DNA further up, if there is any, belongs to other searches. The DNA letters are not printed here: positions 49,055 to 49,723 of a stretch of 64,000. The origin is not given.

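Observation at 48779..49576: uL15-like C-terminal domain fused to a contraction-prone Glu/Lys tandem repeat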

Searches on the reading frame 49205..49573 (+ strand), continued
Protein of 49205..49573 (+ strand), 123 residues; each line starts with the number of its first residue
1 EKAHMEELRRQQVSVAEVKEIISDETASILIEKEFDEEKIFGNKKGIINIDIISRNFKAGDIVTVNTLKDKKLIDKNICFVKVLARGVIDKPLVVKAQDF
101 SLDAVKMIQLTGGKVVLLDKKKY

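Call 36: search_solved_structures(query=A1, max_evalue=0.01, show_alignments=4)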
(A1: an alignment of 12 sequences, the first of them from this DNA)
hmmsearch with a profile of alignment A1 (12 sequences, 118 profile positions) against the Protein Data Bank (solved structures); distinct sequences matched with E-value up to 0.01: 44.
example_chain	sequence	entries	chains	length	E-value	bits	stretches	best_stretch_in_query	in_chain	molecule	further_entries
6o8w_M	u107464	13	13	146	6.5e-12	48.5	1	35-110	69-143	50S ribosomal protein L15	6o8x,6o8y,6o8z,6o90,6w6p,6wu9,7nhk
7nhn_O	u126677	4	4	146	2e-11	46.9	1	35-110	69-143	50S ribosomal protein L15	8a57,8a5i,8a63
8uu4_N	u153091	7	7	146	3.6e-11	46.1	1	35-110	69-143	Large ribosomal subunit protein uL15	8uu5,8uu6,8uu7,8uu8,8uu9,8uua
4wce_I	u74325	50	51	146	4.6e-11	45.8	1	35-109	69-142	50S ribosomal protein L15 | Large ribosomal subunit protein uL15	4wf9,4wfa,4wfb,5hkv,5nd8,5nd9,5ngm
5t7v_LO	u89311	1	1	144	4.6e-11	45.7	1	35-108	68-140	50S ribosomal protein L15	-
5tcu_LO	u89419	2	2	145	4.7e-11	45.7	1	35-108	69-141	50S ribosomal protein L15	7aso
28jw_L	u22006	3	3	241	2.4e-10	43.5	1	42-116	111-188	uL15c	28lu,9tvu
5hl7_I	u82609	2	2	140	3.4e-10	42.9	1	35-104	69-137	50S ribosomal protein L15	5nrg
3j3v_L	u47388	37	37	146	7.3e-09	38.6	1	35-109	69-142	50S ribosomal protein L15 | 50S ribosomal protein uL15 | Large ribosomal subunit protein uL15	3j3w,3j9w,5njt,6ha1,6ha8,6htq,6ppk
6ppf_L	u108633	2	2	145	8e-09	38.5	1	35-109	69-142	50S ribosomal protein L15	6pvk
5li0_O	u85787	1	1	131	1.2e-08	37.9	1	35-97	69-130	50S ribosomal protein L15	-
8fmw_AN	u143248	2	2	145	2.8e-08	36.8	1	36-108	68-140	50S ribosomal protein L15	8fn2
5myj_BO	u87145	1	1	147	1.6e-07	34.3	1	36-111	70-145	50S ribosomal protein L15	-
9h91_L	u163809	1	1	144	2.3e-07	33.8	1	54-110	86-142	50S ribosomal protein L15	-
9qt5_L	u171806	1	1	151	5.5e-07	32.6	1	37-113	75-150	Large ribosomal subunit protein uL15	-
4v61_BN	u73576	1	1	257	6.6e-07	32.3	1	46-115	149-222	Ribosomal Protein L15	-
6dzi_M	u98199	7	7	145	7.4e-07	32.2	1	37-111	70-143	50S ribosomal protein L15 | Large ribosomal subunit protein uL15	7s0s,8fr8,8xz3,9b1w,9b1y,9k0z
5o60_M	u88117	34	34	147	7.5e-07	32.1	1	37-111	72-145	50S ribosomal protein L15 | Large ribosomal subunit protein uL15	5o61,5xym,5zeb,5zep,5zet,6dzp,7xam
5v7q_L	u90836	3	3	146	4.7e-06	29.6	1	37-111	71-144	50S ribosomal protein L15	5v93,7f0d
7kgb_L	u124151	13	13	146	4.7e-06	29.6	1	37-111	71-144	50S ribosomal protein L15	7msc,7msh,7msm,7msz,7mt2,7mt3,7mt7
1nkw_J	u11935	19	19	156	3.3e-05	26.8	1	60-112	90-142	50S ribosomal protein L15 | ribosomal protein L15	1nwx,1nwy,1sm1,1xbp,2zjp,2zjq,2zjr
4v49_BJ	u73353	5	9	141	4.2e-05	26.5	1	60-111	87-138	50S ribosomal protein L15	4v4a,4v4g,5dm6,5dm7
7jil_L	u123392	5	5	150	7.3e-05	25.7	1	42-112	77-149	50S ribosomal protein L15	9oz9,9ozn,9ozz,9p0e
6spd_L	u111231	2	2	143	0.00015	24.8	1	54-109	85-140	50S ribosomal protein L15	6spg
6spb_L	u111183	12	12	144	0.00015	24.7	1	54-109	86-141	50S ribosomal protein L15 | Large ribosomal subunit protein uL15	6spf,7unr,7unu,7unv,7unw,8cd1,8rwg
6eri_AL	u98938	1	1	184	0.00057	22.9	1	47-117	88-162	50S ribosomal protein L15, chloroplastic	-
5h1s_N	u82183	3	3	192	0.00062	22.8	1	47-117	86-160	50S ribosomal protein L15 | protein L15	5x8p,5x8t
5mlc_N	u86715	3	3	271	0.0012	21.9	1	48-117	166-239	50S ribosomal protein L15, chloroplastic | plastid ribosomal protein uL15c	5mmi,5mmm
8crx_k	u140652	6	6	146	0.002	21.1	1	39-112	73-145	50S ribosomal protein L15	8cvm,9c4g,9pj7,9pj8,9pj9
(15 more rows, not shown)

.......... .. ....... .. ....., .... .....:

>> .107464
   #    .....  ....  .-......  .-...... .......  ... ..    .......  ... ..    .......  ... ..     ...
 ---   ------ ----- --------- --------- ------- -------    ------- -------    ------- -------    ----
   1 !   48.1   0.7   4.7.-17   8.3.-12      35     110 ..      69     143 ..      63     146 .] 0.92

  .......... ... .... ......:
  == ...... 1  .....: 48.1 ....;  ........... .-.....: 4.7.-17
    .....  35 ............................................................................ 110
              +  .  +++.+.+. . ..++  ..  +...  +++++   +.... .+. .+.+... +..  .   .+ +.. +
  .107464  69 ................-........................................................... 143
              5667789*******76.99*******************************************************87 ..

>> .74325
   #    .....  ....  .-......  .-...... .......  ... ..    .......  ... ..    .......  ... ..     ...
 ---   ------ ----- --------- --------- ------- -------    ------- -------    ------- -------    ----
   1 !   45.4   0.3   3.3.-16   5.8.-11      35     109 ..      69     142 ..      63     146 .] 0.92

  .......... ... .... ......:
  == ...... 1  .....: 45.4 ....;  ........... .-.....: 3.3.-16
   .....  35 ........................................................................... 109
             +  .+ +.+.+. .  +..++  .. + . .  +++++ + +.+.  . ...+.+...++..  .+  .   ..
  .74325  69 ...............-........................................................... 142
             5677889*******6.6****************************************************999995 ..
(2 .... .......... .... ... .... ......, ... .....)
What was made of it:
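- On Canonical uL15 / RplO (NCBIfam TIGR01071 equivalog): PDB uL15 chains align from residue 69 onward (call 36).
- Checked: The best is E. faecalis uL15 residues 69-143, E 6.5e-12 (call 36).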

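Call 38: predict_structure(alignment_id=A2)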
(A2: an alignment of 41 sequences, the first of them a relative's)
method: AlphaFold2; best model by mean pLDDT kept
length: 379 residues; sequences in the alignment: 41
mean_pLDDT: 81.6   pTM: 0.50
mean pLDDT of the five models: 81.6, 81.5, 80.8, 80.5, 79.5
residues with pLDDT >= 90: 221; 70-90: 65; 50-70: 39; < 50: 54
segments of 3 or more residues with pLDDT < 50: 40-81, 247-251, 373-375
pLDDT, mean of each block of 10 residues (from residue 1): 56 83 95 80 41 36 32 33 70 96 98 95 96 97 96 95 94 97 97 98 90 88 87 80 53 64 86 81 83 96 96 97 95 95 96 93 82 50
secondary structure, 60 per line:
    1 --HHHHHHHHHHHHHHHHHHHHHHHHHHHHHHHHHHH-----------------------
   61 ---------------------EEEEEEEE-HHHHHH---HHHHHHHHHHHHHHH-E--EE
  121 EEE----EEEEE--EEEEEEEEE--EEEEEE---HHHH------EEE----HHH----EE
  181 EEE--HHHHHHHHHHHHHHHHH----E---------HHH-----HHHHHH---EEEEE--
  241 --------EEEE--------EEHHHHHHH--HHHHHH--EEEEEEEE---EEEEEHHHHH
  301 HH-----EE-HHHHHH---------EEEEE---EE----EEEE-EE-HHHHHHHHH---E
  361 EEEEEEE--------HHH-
elements in order: H3-37 E82-89 H91-96 H100-114 E119-123 E128-132 E135-143 E146-151 H155-158 E165-167 E179-183 H186-202 H225-230 E234-238 E249-252 H263-269 H272-277 E280-287 E291-295 H296-302 H311-316 E326-330 E340-343 H348-356 E360-367
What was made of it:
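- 49220..49324 (+): Conserved acidic helix segment, residues 147-181 (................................, net charge -6). It precedes the domain throughout the family, with the motif V-S/T-x-x-E-a-x-x-l-i-S-D-E-x-A. It is modelled as two short helices in the Clostridial relative (call 38).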

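Call 51: search_dna_similar(query=window:49205-49573:+, collection=phages, mode=protein, max_evalue=0.001, max_rows=15)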
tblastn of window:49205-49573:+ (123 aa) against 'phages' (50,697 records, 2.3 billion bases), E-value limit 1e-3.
No match.

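Call 57: search_protein_families(library=ncbifam, proteins=[P0094, L014:9062-10333:+, L020:8912-10372:+], max_evalue=0.01)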
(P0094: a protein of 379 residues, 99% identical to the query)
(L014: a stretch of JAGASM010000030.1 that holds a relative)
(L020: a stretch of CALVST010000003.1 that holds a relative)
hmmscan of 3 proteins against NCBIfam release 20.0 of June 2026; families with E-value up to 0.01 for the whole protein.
P0094 (379 aa): 2 families
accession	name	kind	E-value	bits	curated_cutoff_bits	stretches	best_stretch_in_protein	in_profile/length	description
TIGR01071.1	rplO_bact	equivalog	1.7e-10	40.9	77.95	1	289-361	71-143/144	50S ribosomal protein L15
NF003079.0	PRK04005.1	equivalog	0.00035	20.2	85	1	328-373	68-111/121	50S ribosomal protein L18e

L014:9062-10333:+ (424 aa): 2 families
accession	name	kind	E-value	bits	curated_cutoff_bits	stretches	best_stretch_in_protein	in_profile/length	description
TIGR01071.1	rplO_bact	equivalog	2.8e-09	36.9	77.95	1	353-421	75-143/144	50S ribosomal protein L15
NF041738.1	GG_III-CTERM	domain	0.0052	16.6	22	1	21-48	1-28/28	GGIII-like transmembrane region-containing protein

L020:8912-10372:+ (487 aa): 3 families
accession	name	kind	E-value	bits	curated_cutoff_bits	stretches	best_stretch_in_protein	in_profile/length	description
TIGR01071.1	rplO_bact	equivalog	2.7e-09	37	77.95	1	414-483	74-143/144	50S ribosomal protein L15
NF003079.0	PRK04005.1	equivalog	0.00011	21.7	85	1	450-486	68-104/121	50S ribosomal protein L18e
NF047418.1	teichoic_AuxB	equivalog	0.0081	15.2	300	0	7-161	111-261/345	lipoteichoic acid stability factor AuxB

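Call 59: search_protein_families(library=phrogs, proteins=[P0094], max_evalue=0.01)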
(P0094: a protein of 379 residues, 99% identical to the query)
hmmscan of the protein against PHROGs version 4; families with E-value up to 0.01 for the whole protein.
P0094 (379 aa): 0 families
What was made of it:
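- Tried and rejected: Phage origin or link. tblastn found no match in 50,697 phage records (call 51) and there was no PHROGs hit (call 59).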

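Call 60: search_protein_families(library=padloc, proteins=[P0094], max_evalue=0.01)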
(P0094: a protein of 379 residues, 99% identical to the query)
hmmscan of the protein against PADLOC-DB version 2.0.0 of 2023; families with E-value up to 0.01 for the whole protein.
P0094 (379 aa): 2 families
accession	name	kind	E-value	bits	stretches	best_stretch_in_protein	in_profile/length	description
PDLC04946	PDC-S18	-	5.4e-06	23.6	1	83-210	201-330/365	-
PDLC04945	PDC-S18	-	2.2e-05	21.9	1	95-197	195-298/302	-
